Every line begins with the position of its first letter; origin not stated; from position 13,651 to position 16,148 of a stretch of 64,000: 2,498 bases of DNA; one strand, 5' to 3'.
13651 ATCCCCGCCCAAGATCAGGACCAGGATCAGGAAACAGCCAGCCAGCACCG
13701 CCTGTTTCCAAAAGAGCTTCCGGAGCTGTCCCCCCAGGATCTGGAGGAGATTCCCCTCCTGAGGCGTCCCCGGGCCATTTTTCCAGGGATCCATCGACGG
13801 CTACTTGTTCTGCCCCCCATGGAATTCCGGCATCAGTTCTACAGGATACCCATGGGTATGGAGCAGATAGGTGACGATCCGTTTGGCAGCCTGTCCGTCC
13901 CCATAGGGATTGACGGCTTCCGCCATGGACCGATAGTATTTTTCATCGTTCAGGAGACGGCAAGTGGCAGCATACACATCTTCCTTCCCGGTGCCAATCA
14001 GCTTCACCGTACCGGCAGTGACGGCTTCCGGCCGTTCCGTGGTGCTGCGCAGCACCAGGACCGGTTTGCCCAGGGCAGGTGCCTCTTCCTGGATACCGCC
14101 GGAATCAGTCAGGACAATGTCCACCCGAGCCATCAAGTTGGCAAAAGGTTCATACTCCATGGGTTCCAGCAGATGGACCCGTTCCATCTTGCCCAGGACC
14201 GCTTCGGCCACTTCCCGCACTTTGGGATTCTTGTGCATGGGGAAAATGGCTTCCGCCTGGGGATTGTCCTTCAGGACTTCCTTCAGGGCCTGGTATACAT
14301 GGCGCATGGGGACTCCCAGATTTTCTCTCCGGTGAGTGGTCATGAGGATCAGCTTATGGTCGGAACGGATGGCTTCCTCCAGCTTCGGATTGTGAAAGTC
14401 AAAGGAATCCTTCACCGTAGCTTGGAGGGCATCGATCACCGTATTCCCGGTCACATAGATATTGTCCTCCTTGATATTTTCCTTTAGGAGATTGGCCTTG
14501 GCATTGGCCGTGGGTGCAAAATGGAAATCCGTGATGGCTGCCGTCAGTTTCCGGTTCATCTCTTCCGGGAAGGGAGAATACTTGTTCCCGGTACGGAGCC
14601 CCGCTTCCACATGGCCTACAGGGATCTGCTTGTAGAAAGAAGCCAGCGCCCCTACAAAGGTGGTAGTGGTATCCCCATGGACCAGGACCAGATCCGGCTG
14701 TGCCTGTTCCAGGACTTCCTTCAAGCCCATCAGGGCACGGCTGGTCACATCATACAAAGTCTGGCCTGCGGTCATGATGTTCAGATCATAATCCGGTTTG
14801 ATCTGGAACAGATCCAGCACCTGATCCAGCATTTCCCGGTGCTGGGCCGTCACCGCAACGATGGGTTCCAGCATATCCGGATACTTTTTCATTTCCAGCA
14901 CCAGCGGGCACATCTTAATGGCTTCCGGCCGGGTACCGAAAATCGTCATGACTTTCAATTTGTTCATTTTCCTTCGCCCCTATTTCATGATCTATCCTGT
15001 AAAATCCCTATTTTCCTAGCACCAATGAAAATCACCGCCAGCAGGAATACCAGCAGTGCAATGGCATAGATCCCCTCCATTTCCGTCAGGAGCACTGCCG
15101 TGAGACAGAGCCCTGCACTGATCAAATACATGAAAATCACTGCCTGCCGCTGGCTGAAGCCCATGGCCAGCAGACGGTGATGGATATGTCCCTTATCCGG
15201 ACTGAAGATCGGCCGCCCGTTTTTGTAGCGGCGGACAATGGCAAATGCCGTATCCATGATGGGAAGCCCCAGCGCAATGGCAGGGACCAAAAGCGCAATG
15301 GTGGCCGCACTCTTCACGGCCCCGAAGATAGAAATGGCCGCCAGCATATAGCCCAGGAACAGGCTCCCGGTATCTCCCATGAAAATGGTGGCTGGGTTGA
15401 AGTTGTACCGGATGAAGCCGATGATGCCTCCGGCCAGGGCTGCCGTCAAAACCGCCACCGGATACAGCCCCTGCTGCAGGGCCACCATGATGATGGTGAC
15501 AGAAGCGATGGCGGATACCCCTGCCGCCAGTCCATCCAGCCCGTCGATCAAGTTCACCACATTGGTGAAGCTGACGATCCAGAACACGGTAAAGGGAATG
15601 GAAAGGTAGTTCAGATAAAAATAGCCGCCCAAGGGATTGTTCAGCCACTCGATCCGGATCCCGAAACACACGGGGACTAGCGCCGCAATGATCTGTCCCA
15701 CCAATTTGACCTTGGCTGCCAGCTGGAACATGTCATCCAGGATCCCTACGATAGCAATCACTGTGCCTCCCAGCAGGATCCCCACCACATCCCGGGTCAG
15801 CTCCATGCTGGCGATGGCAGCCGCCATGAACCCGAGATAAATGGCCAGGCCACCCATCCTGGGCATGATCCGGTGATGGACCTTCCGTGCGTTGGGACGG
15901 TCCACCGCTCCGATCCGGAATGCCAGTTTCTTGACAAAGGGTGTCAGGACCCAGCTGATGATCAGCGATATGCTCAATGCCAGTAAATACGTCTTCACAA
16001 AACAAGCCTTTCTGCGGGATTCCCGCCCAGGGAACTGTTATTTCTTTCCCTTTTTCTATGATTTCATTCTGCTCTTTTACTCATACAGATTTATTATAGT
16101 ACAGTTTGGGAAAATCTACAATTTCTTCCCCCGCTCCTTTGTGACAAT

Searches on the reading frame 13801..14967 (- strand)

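Call 68: search_protein_families(library=pfam, proteins=[window:13801-14967:-], max_evalue=0.00001)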
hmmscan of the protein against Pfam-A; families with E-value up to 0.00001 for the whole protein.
window:13801-14967:- (388 aa): 1 family
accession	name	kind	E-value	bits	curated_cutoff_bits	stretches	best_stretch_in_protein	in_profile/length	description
PF02350.25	Epimerase_2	-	6.8e-120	400.5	30.6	1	32-368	8-346/347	UDP-N-acetylglucosamine 2-epimerase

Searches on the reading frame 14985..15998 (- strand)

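Call 68: search_protein_families(library=pfam, proteins=[window:14985-15998:-], max_evalue=0.00001)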
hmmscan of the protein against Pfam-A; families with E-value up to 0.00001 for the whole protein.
window:14985-15998:- (337 aa): 1 family
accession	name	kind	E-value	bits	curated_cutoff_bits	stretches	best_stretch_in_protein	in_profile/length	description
PF00953.26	Glycos_transf_4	-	3.2e-42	144.7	27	1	72-226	2-159/160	Glycosyl transferase family 4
